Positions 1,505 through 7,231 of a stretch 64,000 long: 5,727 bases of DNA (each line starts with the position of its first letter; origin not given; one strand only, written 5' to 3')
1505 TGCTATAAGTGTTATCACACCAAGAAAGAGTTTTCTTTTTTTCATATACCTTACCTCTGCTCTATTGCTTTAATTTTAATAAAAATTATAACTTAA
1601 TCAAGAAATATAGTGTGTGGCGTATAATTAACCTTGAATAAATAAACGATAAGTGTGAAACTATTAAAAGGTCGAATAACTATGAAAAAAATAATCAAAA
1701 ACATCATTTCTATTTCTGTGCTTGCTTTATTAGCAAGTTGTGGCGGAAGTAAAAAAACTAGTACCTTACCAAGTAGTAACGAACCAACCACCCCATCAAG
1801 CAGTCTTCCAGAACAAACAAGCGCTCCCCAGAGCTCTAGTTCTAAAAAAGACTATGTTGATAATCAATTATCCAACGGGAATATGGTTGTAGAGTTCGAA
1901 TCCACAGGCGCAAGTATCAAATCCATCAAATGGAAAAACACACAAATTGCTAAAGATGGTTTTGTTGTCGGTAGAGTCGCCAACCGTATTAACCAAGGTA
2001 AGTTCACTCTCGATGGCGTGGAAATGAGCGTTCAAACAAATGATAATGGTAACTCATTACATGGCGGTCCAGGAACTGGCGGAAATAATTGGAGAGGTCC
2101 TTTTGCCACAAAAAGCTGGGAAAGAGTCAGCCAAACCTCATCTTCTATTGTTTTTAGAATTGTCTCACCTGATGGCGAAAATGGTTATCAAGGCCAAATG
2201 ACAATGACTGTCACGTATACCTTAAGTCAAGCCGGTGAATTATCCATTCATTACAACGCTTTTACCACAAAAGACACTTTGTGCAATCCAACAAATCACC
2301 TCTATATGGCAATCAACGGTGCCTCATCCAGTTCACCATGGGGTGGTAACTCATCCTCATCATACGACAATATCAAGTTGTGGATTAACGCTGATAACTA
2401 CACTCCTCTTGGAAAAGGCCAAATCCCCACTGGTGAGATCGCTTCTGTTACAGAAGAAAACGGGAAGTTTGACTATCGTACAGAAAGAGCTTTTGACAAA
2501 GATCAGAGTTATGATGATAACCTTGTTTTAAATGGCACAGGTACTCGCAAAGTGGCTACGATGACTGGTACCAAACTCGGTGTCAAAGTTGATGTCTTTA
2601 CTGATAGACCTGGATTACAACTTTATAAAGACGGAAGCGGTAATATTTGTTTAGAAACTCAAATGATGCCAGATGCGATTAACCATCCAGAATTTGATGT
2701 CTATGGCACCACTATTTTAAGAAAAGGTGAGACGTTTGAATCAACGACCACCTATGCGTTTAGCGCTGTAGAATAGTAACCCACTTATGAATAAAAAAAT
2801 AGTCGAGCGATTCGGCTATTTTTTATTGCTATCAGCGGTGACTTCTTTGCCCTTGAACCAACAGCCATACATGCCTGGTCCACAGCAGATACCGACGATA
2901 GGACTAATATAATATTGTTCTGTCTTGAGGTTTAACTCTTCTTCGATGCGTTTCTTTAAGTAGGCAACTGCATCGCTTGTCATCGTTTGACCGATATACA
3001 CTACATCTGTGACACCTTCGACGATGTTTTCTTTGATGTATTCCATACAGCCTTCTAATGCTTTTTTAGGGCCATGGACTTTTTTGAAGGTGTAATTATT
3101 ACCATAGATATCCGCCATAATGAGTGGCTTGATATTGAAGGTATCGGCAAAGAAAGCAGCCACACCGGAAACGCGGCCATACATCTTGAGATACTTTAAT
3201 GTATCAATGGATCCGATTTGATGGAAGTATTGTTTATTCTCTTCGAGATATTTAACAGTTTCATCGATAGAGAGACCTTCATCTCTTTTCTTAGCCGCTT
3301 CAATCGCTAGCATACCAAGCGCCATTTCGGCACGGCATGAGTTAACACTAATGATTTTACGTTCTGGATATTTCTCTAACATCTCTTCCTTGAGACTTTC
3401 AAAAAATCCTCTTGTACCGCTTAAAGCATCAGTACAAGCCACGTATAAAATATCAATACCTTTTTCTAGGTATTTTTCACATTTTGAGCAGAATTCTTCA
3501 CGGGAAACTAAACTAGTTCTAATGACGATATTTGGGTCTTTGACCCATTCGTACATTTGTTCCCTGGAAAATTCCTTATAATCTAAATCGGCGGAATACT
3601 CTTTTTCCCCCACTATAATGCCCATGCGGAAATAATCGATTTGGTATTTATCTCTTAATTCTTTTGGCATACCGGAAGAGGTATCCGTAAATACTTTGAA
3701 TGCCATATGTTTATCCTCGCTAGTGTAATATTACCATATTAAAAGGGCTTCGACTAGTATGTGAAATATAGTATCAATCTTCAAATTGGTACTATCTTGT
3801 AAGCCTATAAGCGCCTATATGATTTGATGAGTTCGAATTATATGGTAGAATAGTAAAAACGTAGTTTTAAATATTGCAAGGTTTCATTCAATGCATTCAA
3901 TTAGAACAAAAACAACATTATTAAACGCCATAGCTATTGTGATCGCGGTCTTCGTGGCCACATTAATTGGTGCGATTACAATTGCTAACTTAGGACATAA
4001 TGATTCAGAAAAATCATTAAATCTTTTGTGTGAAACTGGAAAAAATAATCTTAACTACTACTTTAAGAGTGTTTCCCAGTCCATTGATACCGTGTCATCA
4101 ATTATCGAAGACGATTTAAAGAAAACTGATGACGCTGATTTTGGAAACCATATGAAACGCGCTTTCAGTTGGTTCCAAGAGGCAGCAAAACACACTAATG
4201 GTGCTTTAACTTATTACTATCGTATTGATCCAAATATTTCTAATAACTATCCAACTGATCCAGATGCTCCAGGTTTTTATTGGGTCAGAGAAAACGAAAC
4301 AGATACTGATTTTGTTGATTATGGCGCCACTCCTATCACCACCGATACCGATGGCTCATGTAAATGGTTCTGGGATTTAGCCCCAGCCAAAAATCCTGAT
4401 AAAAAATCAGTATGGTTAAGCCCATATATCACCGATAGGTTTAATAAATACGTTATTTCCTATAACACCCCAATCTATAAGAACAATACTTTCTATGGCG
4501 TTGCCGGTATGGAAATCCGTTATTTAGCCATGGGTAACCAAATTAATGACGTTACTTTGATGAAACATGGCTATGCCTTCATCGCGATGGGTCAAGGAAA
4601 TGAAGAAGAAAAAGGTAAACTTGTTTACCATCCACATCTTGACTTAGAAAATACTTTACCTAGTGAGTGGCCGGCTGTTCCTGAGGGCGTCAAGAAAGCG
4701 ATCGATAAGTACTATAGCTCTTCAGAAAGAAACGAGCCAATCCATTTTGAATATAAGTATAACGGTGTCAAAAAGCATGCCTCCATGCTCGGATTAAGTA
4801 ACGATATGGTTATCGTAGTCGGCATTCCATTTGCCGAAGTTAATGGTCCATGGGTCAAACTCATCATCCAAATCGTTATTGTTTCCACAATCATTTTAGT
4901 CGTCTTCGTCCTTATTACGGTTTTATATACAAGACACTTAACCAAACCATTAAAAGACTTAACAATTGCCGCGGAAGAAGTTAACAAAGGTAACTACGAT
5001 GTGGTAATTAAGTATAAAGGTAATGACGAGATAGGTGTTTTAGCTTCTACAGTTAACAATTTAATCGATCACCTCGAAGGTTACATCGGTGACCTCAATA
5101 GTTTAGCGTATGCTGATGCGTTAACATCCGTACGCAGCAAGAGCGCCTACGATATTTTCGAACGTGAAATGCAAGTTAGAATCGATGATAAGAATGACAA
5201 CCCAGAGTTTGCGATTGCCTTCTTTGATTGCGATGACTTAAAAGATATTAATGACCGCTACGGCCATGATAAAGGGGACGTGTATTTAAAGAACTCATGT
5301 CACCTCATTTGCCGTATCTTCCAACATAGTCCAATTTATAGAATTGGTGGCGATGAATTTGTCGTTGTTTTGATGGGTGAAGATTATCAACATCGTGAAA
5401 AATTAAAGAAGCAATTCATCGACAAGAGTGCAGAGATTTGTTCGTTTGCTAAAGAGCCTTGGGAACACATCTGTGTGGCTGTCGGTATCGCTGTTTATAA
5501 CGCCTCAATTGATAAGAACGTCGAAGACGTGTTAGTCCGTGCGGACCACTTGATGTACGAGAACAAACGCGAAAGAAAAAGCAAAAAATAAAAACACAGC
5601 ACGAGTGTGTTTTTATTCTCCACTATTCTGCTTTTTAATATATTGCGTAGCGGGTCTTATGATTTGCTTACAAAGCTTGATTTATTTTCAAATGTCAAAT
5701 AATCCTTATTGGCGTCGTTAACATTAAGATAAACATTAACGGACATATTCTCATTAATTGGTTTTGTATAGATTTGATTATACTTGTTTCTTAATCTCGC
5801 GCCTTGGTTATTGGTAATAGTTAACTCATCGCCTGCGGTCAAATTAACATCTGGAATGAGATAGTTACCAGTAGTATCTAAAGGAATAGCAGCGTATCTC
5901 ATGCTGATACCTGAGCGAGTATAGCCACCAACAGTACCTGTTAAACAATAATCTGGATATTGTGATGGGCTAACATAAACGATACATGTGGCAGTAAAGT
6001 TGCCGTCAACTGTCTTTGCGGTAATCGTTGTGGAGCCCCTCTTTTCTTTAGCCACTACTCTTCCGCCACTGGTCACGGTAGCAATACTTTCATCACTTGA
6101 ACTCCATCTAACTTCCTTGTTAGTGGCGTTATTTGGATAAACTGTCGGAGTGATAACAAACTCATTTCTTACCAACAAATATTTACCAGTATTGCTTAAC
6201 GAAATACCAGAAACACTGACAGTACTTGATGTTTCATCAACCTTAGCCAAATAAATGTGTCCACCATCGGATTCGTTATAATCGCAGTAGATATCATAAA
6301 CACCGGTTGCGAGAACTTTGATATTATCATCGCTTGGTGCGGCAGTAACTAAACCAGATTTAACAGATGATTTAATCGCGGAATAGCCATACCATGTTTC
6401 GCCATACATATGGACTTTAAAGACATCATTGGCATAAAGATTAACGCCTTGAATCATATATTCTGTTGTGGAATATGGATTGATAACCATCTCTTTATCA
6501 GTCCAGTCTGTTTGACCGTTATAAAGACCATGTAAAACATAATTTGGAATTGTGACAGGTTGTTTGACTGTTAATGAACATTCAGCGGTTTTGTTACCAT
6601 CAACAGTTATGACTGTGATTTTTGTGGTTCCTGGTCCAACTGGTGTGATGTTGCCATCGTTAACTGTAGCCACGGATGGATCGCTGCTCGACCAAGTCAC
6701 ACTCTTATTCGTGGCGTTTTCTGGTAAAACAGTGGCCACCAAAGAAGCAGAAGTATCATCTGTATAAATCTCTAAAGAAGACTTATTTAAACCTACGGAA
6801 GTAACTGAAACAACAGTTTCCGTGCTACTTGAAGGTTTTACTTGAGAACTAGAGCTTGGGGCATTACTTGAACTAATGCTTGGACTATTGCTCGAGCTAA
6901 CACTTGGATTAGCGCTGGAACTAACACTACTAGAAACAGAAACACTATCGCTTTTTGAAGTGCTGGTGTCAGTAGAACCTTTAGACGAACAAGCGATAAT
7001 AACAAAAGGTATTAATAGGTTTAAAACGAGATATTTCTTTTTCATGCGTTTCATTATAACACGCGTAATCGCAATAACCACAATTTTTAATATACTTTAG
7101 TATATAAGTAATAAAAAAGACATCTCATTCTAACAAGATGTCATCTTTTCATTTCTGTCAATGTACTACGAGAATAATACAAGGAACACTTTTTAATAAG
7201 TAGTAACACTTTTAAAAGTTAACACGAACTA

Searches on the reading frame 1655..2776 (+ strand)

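Call 9: search_protein_families(library=pfam, proteins=[window:1655-2776:+], max_evalue=0.001)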
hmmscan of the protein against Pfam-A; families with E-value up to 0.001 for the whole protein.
window:1655-2776:+ (373 aa): 1 family
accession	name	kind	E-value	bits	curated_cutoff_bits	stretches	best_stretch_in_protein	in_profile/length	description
PF01263.26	Aldose_epim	-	2.1e-55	188.7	27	1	71-367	4-298/299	Aldose 1-epimerase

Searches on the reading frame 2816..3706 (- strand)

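Call 9: search_protein_families(library=pfam, proteins=[window:2816-3706:-], max_evalue=0.001)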
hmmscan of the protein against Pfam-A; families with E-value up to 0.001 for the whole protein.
window:2816-3706:- (296 aa): 1 family
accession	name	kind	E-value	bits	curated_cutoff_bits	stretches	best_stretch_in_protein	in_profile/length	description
PF02645.21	DegV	-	2.1e-50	172.1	27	1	3-282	2-275/280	Uncharacterised protein, DegV family COG1307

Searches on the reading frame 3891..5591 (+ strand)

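Call 9: search_protein_families(library=pfam, proteins=[window:3891-5591:+], max_evalue=0.001)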
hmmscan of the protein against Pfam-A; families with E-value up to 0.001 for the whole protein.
window:3891-5591:+ (566 aa): 4 families
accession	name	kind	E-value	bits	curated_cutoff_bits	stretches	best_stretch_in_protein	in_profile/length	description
PF00990.26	GGDEF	-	3.1e-21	76.3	23.8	1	406-564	1-160/161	Diguanylate cyclase, GGDEF domain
PF00672.30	HAMP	-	3.2e-11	43.8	25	1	346-396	2-52/53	HAMP domain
PF02743.24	dCache_1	-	6.1e-07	29.6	45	1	63-237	13-178/240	Cache domain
PF22673.2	MCP-like_PDC_1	-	2.3e-05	25.2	27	1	158-210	56-107/113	Methyl-accepting chemotaxis protein-like, first PDC sensor domain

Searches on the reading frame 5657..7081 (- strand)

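Call 9: search_protein_families(library=pfam, proteins=[window:5657-7081:-], max_evalue=0.001)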
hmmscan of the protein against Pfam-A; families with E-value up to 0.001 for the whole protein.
window:5657-7081:- (474 aa): 4 families
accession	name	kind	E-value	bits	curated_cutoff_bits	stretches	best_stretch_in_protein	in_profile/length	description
PF02368.24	Big_2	-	9.1e-22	77.3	22.8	2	93-168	2-77/79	Bacterial Ig-like domain (group 2)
PF21461.3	HL_N-beta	-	4.9e-07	29.9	27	1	132-171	18-56/57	Hyaluronate lyase, N-terminal beta-sheet domain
PF21764.3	Invasin_D4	-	4.6e-05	24.3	27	0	120-152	32-64/88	Invasin, domain 4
PF22359.2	Big-like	-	0.00018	22.1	27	1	127-173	2-47/48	Bacterial Ig-like domain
